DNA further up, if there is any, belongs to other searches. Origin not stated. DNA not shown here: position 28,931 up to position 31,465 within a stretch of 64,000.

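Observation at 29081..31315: NDH-2-like flavoprotein fused to a DoxX membrane domain through an Ala/Ser/Asp-rich tandem-repeat linker; followed by a polyprenyl synthase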

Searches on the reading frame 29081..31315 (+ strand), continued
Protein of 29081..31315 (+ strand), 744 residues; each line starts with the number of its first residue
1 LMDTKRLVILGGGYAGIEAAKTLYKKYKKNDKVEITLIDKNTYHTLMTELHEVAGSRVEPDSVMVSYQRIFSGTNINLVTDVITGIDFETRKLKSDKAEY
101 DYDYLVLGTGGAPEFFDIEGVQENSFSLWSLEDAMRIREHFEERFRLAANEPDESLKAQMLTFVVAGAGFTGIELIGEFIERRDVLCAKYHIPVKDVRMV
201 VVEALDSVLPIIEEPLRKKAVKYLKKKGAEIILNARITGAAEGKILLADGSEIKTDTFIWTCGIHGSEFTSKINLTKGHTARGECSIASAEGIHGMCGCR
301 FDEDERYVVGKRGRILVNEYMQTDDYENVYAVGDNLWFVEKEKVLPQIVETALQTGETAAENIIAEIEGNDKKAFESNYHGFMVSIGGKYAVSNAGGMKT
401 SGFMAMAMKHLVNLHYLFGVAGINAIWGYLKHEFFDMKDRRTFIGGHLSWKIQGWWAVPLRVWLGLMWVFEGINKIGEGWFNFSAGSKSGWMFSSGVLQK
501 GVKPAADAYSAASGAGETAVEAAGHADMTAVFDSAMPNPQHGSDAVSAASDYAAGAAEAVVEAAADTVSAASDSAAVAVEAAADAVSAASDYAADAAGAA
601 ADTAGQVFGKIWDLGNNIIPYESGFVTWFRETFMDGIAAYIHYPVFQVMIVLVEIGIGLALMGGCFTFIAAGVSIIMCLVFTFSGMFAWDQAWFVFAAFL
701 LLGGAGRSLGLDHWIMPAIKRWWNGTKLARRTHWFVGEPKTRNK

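Call 96: find_encoding_contigs(protein=P0004, flank=10000, max_places=1)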
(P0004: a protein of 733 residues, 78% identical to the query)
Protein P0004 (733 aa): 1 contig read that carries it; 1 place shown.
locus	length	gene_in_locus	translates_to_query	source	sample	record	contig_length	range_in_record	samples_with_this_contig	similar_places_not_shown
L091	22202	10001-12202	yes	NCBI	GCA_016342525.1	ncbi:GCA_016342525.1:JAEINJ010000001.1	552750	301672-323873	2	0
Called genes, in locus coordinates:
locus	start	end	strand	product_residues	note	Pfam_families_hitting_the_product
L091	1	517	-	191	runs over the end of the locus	-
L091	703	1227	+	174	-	PF02677:QueH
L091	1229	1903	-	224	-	PF03006:HlyIII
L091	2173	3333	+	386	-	PF00465:Fe-ADH, PF13685:Fe-ADH_2, PF25137:ADH_Fe_C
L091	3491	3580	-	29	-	-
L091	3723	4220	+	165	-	PF22277:EncFtn-like (faint), PF02915:Rubrerythrin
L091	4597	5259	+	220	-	PF13237:Fer4_10 (weak), PF13247:Fer4_11, PF14697:Fer4_21 (weak), PF12838:Fer4_7, PF13187:Fer4_9 (weak), PF00037:Fer4 (weak), PF12797:Fer4_2, PF13237:Fer4_10 (weak), +5 more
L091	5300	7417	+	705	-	PF02730:AFOR_N, PF01314:AFOR_C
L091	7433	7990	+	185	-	PF27264:YdhW_C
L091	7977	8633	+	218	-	PF02634:FdhD-NarQ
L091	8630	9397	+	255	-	PF00902:TatC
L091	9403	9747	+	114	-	-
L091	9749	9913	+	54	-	PF02416:TatA_B_E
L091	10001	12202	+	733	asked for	PF00070:Pyr_redox (faint), PF07992:Pyr_redox_2, PF07681:DoxX (faint)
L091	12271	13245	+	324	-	PF00348:polyprenyl_synt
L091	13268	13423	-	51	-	-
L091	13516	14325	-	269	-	PF00497:SBP_bac_3, PF10613:Lig_chan-Glu_bd (faint)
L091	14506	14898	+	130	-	PF00072:Response_reg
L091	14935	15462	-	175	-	PF03773:ArsP_1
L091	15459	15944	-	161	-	PF03773:ArsP_1 (weak)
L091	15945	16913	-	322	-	PF16881:LIAS_N, PF04055:Radical_SAM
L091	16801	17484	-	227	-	PF21948:LplA-B_cat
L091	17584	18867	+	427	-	PF00483:NTP_transferase, PF12804:NTP_transf_3 (weak), PF25247:LbH_GLGC, PF24894:Hexapep_GlmU (faint)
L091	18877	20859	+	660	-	PF02922:CBM_48, PF00128:Alpha-amylase, PF02806:Alpha-amylase_C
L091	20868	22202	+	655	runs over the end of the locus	PF12439:GDE_N, PF06202:GDE_C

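Call 97: find_encoding_contigs(protein=P0009, flank=10000, max_places=1)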
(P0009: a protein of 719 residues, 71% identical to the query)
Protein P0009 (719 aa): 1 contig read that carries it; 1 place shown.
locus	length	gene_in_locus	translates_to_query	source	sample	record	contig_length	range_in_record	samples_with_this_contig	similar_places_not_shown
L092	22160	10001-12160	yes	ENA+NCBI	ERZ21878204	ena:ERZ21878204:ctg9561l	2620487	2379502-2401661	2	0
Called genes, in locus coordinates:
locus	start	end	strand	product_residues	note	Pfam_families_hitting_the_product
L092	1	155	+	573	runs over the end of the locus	PF12838:Fer4_7, PF13187:Fer4_9 (weak), PF13237:Fer4_10, PF14697:Fer4_21, PF25160:LdpA_Fe-S-bd (weak), PF00037:Fer4, PF02906:Fe_hyd_lg_C, PF04060:FeS, +1 more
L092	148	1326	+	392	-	PF07228:SpoIIE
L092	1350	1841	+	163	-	PF01257:2Fe-2S_thioredx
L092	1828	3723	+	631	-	PF01257:2Fe-2S_thioredx (weak), PF01512:Complex1_51K, PF10589:NADH_4Fe-4S, PF00037:Fer4 (weak), PF12837:Fer4_6 (weak), PF12838:Fer4_7, PF13187:Fer4_9 (weak), PF13237:Fer4_10, +2 more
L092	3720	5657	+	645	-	PF13510:Fer2_4, PF10588:NADH-G_4Fe-4S_3, PF22117:Fer4_Nqo3 (weak), PF12838:Fer4_7, PF14697:Fer4_21 (weak), PF02906:Fe_hyd_lg_C, PF02256:Fe_hyd_SSU, PF01257:2Fe-2S_thioredx (weak), +1 more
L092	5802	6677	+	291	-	PF07568:HisKA_2, PF02518:HATPase_c (weak)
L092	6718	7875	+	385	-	PF00465:Fe-ADH, PF13685:Fe-ADH_2 (weak), PF25137:ADH_Fe_C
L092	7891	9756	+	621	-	PF00005:ABC_tran, PF02463:SMC_N (weak), PF13476:AAA_23 (faint), PF13304:AAA_21 (weak), PF12848:ABC_tran_Xtn, PF00005:ABC_tran, PF16326:ABC_tran_CTD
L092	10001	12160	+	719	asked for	PF00070:Pyr_redox (faint), PF07992:Pyr_redox_2, PF07681:DoxX (faint)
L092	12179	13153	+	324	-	PF00348:polyprenyl_synt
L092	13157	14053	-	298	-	PF02401:LYTB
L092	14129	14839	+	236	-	-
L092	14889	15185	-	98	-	-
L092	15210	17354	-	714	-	PF00672:HAMP (weak), PF00015:MCPsignal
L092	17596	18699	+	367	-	PF12833:HTH_18, PF00165:HTH_AraC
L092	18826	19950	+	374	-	PF12833:HTH_18, PF00165:HTH_AraC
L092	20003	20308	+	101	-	-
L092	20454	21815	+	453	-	-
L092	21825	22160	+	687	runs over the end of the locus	PF07705:CARDB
